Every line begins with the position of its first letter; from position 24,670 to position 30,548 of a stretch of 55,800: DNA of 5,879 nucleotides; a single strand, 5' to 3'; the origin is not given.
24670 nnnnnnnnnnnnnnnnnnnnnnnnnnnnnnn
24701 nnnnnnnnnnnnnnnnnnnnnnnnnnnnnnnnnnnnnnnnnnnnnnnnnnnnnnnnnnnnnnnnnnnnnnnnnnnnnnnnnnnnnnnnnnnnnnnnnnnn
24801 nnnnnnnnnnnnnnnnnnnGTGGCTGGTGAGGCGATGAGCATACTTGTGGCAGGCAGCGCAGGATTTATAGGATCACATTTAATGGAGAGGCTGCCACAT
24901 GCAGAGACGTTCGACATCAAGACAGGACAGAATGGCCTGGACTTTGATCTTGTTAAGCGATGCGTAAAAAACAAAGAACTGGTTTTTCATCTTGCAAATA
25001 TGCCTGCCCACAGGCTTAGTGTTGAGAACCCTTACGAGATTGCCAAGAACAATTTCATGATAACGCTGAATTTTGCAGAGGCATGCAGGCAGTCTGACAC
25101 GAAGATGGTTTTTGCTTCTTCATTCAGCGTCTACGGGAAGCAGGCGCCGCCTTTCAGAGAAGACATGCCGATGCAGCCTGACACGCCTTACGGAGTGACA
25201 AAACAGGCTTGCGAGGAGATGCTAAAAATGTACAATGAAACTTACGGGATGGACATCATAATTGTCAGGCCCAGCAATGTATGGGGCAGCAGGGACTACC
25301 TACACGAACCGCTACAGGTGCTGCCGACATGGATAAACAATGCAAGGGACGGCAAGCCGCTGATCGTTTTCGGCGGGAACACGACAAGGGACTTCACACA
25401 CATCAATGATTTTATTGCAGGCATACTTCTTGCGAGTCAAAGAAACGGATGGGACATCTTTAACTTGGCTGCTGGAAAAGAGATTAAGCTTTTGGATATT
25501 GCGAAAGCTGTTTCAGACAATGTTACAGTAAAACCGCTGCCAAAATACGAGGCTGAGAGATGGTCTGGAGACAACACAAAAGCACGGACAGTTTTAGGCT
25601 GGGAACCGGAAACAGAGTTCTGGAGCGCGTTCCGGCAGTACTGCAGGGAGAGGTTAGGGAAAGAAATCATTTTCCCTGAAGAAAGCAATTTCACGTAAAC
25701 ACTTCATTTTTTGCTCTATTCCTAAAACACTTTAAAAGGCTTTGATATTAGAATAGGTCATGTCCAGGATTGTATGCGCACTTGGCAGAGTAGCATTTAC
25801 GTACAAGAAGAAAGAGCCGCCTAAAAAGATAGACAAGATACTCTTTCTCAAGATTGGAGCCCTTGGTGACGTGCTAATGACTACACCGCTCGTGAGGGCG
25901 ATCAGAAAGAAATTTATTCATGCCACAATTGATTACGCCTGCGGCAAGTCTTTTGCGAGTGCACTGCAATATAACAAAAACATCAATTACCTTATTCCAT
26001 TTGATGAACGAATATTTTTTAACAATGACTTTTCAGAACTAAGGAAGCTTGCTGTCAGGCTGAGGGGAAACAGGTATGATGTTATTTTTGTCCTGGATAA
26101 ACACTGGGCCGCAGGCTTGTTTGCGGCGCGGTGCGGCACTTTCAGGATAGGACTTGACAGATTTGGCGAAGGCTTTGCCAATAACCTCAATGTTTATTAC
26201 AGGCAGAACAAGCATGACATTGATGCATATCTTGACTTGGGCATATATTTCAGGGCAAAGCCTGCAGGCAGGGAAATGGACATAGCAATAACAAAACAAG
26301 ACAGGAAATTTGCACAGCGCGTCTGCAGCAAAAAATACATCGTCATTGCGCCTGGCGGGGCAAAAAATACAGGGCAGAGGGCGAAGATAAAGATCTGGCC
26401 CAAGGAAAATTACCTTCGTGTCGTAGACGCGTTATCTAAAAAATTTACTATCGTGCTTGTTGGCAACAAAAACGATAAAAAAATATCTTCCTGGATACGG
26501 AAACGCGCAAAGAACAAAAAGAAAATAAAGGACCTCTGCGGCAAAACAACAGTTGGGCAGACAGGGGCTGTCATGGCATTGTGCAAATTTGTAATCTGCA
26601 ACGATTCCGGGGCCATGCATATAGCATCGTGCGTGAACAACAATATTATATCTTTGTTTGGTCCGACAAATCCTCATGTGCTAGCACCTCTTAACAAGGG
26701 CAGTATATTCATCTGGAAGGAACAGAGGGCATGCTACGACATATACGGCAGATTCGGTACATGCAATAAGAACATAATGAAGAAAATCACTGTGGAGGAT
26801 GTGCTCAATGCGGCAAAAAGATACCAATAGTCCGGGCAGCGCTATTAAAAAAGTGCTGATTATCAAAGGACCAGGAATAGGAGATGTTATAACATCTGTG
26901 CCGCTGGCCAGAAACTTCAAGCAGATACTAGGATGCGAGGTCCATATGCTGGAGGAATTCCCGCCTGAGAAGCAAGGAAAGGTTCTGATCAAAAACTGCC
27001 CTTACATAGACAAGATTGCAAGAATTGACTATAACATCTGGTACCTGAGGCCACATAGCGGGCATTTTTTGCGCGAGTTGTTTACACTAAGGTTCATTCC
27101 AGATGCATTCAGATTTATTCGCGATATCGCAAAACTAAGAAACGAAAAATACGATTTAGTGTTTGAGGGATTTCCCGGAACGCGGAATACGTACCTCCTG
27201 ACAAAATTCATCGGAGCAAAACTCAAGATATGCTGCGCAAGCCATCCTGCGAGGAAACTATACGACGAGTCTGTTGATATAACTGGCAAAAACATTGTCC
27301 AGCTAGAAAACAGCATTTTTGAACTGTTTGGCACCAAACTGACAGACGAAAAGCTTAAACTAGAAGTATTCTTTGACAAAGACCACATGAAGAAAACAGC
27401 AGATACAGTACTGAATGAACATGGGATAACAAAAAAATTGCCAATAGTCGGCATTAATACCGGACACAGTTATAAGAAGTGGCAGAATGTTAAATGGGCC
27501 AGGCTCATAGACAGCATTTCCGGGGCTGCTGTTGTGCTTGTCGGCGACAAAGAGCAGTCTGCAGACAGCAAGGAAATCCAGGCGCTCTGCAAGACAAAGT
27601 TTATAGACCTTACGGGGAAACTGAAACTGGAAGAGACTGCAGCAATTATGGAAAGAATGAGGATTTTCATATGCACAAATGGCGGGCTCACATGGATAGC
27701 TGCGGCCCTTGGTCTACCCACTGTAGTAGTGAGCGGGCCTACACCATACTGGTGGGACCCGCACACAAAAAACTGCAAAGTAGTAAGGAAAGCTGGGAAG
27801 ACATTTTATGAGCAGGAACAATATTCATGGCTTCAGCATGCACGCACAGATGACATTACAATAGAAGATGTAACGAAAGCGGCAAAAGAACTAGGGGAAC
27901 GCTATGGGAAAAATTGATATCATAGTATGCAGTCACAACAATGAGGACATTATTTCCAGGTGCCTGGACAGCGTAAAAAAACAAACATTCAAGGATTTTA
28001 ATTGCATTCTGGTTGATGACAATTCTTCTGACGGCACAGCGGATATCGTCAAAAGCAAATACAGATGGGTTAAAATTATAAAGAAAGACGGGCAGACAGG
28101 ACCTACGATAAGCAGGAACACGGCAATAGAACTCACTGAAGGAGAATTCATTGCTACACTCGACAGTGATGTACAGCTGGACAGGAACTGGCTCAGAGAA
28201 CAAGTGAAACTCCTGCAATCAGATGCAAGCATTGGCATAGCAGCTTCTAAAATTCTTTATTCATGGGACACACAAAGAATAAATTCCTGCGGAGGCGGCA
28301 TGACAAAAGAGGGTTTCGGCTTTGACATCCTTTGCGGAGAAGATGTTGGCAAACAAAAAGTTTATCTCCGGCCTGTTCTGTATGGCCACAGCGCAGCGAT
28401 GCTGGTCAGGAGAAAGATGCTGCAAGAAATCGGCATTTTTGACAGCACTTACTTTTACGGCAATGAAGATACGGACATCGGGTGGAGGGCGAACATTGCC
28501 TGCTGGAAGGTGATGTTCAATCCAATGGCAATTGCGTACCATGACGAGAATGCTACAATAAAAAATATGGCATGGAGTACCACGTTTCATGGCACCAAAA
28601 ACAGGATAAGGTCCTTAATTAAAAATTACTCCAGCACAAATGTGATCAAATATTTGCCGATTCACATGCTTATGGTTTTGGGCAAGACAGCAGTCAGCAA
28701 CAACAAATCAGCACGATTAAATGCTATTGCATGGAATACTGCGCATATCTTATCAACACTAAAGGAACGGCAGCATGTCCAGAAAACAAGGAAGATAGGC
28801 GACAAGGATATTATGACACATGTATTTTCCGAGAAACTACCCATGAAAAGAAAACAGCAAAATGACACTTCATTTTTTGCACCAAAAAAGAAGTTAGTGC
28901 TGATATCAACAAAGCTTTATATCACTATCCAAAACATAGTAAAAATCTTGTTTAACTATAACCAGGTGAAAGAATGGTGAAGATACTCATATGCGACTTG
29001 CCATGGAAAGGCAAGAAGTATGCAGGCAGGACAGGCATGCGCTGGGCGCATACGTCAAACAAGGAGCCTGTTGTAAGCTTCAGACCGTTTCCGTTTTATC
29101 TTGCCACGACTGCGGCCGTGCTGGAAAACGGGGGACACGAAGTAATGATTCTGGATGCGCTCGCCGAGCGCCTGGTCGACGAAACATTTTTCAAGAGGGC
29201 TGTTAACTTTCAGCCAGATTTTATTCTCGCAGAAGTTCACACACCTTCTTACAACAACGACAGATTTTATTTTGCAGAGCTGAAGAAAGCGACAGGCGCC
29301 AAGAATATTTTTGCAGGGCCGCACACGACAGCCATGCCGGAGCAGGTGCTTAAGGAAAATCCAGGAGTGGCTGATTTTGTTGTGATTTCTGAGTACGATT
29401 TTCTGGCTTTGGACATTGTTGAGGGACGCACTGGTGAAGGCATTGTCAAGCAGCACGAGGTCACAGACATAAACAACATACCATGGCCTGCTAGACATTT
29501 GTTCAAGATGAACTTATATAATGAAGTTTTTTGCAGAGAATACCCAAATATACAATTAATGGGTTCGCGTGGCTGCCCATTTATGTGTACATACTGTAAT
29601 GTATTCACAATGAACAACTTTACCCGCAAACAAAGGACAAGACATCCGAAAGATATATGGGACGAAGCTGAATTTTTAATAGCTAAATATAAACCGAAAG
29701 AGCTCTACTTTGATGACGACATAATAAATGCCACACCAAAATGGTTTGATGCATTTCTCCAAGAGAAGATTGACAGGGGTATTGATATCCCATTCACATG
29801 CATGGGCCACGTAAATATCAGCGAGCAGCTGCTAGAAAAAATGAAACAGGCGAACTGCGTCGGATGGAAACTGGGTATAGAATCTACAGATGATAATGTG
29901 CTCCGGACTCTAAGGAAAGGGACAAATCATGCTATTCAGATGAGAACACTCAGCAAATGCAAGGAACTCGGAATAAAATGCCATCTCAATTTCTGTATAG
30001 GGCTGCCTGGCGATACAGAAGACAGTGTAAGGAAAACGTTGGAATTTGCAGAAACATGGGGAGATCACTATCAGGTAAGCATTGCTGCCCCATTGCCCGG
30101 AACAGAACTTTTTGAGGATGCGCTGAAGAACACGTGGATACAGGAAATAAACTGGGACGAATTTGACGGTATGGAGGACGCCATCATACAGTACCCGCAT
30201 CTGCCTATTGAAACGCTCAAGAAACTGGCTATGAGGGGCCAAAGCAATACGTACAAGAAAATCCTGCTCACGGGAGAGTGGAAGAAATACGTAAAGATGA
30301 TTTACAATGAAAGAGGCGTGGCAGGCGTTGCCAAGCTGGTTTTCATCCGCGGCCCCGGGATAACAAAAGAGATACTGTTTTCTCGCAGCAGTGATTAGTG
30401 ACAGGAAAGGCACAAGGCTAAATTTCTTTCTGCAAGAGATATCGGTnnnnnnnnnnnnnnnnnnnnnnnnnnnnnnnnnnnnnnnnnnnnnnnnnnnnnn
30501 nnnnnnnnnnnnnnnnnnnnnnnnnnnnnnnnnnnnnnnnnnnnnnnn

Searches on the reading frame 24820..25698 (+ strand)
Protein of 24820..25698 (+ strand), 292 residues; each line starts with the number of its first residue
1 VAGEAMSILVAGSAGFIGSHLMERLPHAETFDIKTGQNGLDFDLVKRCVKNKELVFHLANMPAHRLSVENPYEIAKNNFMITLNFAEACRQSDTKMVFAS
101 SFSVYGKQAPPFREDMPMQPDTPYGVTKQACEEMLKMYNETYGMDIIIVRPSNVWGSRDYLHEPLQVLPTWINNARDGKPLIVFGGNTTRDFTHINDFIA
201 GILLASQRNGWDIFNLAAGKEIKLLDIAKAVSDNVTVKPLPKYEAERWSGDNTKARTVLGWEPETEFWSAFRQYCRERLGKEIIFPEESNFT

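Call 12: search_protein_families(library=pfam, proteins=[window:24820-25698:+], max_evalue=0.00001)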
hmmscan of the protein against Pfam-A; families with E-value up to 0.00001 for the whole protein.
window:24820-25698:+ (292 aa): 6 families
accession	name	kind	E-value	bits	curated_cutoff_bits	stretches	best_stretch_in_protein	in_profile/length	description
PF01370.27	Epimerase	-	1.2e-45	156.3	20.9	1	8-216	1-239/240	NAD dependent epimerase/dehydratase family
PF16363.11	GDP_Man_Dehyd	-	1.2e-40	140.4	27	1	41-270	63-328/332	GDP-mannose 4,6 dehydratase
PF04321.23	RmlD_sub_bind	-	2.9e-14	53.3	27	1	6-244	1-239/287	RmlD substrate binding domain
PF02719.21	Polysacc_synt_2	-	4.2e-14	52.9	20.2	1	44-236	68-248/293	Polysaccharide biosynthesis protein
PF01073.25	3Beta_HSD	-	6.5e-10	38.9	22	1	41-166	56-193/280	3-beta hydroxysteroid dehydrogenase/isomerase family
PF07993.18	NAD_binding_4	-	9.7e-10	38.5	20.1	1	32-176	69-220/258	Male sterility protein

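Call 15: search_protein_families(library=ncbifam, proteins=[window:24820-25698:+], max_evalue=0.000001)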
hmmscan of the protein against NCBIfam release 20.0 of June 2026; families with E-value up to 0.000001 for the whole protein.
window:24820-25698:+ (292 aa): 21 families
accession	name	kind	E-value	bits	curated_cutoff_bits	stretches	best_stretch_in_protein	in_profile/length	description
TIGR04180.1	EDH_00030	hypoth_equivalog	5.5e-33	114.3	475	1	40-265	59-296/297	NAD-dependent 4,6-dehydratase LegB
TIGR01181.1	dTDP_gluc_dehyt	equivalog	2.9e-29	102.2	365.1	1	41-273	61-306/321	dTDP-glucose 4,6-dehydratase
TIGR01179.1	galE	equivalog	4.1e-29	101.5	262.3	1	41-264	58-310/332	UDP-glucose 4-epimerase GalE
TIGR02197.1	heptose_epim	equivalog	7e-23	81.3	274.6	1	46-236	61-261/316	ADP-glyceromanno-heptose 6-epimerase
NF047922.1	GDPFucSynFcl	equivalog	3.2e-18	66.2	500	1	7-250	4-268/308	GDP-L-fucose synthase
NF007956.0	PRK10675.1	subfamily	1.3e-17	64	394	1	53-252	75-296/338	UDP-glucose 4-epimerase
NF011728.1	PRK15181.1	equivalog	3.3e-16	59.2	760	1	44-235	83-282/348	Vi polysaccharide biosynthesis UDP-N-acetylglucosaminuronic acid C-4 epimerase TviC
NF007490.0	PRK10084.1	subfamily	7.9e-15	54.7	649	1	107-235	150-277/361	dTDP-glucose 4,6-dehydratase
NF007582.0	PRK10217.1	equivalog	8.1e-15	54.8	698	1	98-233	131-268/355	dTDP-glucose 4,6-dehydratase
TIGR02622.1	CDP_4_6_dhtase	equivalog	3.8e-14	52.6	278.45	1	51-265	77-317/352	CDP-glucose 4,6-dehydratase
NF043036.1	ErythonDh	equivalog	7.7e-14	51.6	325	1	44-141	66-166/321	D-erythronate dehydrogenase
TIGR01214.1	rmlD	equivalog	1.3e-11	44.1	224.05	1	8-235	2-226/285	dTDP-4-dehydrorhamnose reductase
TIGR03466.1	HpnA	hypoth_equivalog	1.6e-11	43.7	367.65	1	41-244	54-254/327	hopanoid-associated sugar epimerase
TIGR01472.1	gmd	equivalog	3.7e-11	42.8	415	1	49-228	76-261/342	GDP-mannose 4,6-dehydratase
NF042422.1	oxyalk_red_OleD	equivalog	9.8e-11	41.6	580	1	41-198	52-207/329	2-alkyl-3-oxoalkanoate reductase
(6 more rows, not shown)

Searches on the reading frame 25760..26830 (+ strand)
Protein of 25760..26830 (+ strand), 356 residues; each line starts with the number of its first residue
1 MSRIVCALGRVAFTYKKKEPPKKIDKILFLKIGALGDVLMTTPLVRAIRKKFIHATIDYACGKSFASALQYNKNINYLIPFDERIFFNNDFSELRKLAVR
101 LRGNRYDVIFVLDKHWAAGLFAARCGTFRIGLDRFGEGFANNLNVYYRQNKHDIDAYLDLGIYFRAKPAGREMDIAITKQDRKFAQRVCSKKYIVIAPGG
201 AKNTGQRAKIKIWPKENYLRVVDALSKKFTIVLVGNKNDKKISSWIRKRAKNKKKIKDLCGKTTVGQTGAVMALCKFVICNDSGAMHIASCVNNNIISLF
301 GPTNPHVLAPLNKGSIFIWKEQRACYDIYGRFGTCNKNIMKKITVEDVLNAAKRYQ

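Call 12: search_protein_families(library=pfam, proteins=[window:25760-26830:+], max_evalue=0.00001)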
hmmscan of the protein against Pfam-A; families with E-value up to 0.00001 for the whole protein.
window:25760-26830:+ (356 aa): 1 family
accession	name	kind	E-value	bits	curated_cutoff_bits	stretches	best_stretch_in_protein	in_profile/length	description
PF01075.23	Glyco_transf_9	-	1.1e-34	120.3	22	1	95-325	2-233/247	Glycosyltransferase family 9 (heptosyltransferase)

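Call 15: search_protein_families(library=ncbifam, proteins=[window:25760-26830:+], max_evalue=0.000001)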
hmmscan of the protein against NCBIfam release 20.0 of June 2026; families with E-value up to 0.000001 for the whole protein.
window:25760-26830:+ (356 aa): 6 families
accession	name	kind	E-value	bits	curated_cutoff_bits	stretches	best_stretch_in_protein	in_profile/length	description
TIGR02195.1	heptsyl_trn_II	equivalog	4.7e-36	124.6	134.6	1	28-354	3-336/339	lipopolysaccharide heptosyltransferase II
TIGR02201.1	heptsyl_trn_III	equivalog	1.3e-30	106.7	170.2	1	26-354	1-341/344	putative lipopolysaccharide heptosyltransferase III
NF007742.0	PRK10422.1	equivalog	2.9e-27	95.4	467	2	185-324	177-312/352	lipopolysaccharide core heptosyltransferase RfaQ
TIGR02193.1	heptsyl_trn_I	equivalog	8e-25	87.7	185.3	1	26-352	1-316/320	lipopolysaccharide heptosyltransferase I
NF008162.0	PRK10916.1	equivalog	1.8e-23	83.3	569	1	209-313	193-300/348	ADP-heptose--LPS heptosyltransferase RfaF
NF008204.0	PRK10964.1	equivalog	5e-12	45.6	437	1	26-323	2-302/322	lipopolysaccharide heptosyltransferase RfaC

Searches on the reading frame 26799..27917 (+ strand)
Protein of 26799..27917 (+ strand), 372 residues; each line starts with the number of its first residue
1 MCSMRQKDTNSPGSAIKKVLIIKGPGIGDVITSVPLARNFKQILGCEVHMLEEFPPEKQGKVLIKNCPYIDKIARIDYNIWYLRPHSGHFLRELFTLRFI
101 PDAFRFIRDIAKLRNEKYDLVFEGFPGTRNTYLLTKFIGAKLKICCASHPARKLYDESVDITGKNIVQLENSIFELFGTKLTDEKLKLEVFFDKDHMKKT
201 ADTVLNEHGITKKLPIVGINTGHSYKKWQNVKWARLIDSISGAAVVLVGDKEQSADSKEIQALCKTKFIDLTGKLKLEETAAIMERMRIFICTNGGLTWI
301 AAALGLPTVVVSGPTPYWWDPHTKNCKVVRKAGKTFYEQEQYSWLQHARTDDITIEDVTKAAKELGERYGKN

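Call 12: search_protein_families(library=pfam, proteins=[window:26799-27917:+], max_evalue=0.00001)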
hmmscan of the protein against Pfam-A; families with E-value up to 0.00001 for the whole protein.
window:26799-27917:+ (372 aa): 1 family
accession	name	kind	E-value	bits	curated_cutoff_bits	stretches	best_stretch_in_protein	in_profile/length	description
PF01075.23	Glyco_transf_9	-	2.7e-20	73.2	22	1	111-331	6-229/247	Glycosyltransferase family 9 (heptosyltransferase)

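Call 15: search_protein_families(library=ncbifam, proteins=[window:26799-27917:+], max_evalue=0.000001)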
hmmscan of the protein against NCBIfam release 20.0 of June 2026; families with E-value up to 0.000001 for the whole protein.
window:26799-27917:+ (372 aa): 7 families
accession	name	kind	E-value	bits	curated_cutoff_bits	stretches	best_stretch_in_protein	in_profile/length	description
NF007742.0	PRK10422.1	equivalog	1.5e-20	73.3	467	1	107-329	77-306/352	lipopolysaccharide core heptosyltransferase RfaQ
TIGR02201.1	heptsyl_trn_III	equivalog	1.7e-18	66.8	170.2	1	105-364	70-341/344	putative lipopolysaccharide heptosyltransferase III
TIGR02193.1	heptsyl_trn_I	equivalog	2.9e-14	53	185.3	1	18-363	1-317/320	lipopolysaccharide heptosyltransferase I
TIGR02195.1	heptsyl_trn_II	equivalog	2e-13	50.2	134.6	1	200-365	160-337/339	lipopolysaccharide heptosyltransferase II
TIGR04414.1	hepto_Aah_TibC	equivalog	4.1e-09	35.9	200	1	215-315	207-309/374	autotransporter strand-loop-strand O-heptosyltransferase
NF008162.0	PRK10916.1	equivalog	1.7e-08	34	569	1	201-331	167-307/348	ADP-heptose--LPS heptosyltransferase RfaF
NF008204.0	PRK10964.1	equivalog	1e-07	31.4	437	0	220-316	186-284/322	lipopolysaccharide heptosyltransferase RfaC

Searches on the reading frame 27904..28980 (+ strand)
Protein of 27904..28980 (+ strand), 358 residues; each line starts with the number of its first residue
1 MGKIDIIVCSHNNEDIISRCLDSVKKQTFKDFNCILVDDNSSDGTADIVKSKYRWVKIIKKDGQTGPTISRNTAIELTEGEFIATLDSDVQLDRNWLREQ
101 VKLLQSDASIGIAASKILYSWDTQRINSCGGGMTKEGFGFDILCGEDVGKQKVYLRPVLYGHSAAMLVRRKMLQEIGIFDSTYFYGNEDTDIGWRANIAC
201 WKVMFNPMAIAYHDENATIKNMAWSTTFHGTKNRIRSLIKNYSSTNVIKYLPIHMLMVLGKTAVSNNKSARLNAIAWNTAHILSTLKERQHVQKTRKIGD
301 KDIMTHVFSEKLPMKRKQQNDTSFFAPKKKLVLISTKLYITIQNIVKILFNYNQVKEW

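Call 9: search_protein_families(library=pfam, proteins=[window:27904-28980:+], max_evalue=0.00001)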
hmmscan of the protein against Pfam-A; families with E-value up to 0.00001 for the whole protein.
window:27904-28980:+ (358 aa): 4 families
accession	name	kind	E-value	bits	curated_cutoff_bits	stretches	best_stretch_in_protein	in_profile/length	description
PF00535.33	Glycos_transf_2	-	6e-29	101.6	23.3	1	6-175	2-166/168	Glycosyl transferase family 2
PF10111.15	Glyco_tranf_2_2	-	4.3e-13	49.8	27.3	1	7-229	3-226/276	Glycosyltransferase like family 2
PF13641.12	Glyco_tranf_2_3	-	4.8e-11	43.6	27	1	5-219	4-217/230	Glycosyltransferase like family 2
PF13632.12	Glyco_trans_2_3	-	3.5e-07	30.7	27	1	83-220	2-130/198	Glycosyl transferase family group 2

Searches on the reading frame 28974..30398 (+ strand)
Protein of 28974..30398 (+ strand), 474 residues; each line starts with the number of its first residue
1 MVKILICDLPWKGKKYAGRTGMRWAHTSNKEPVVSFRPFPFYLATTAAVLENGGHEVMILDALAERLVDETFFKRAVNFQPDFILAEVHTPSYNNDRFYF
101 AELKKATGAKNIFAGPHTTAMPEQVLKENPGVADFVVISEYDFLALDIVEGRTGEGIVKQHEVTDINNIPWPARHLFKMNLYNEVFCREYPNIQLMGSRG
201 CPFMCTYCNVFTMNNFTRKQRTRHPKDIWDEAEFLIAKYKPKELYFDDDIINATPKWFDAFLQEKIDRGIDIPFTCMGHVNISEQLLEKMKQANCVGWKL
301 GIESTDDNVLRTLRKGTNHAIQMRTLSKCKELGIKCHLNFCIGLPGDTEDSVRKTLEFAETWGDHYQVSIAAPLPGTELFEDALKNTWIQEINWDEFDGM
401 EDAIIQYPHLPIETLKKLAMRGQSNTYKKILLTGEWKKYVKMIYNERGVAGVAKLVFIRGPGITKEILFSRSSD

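Call 9: search_protein_families(library=pfam, proteins=[window:28974-30398:+], max_evalue=0.00001)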
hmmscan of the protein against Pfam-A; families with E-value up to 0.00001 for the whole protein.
window:28974-30398:+ (474 aa): 2 families
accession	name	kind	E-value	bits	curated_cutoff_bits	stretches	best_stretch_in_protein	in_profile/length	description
PF04055.27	Radical_SAM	-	6.5e-21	75.6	29.5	1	198-359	4-166/166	Radical SAM superfamily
PF02310.24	B12-binding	-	2.8e-12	47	32.1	1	43-138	17-111/121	B12 binding domain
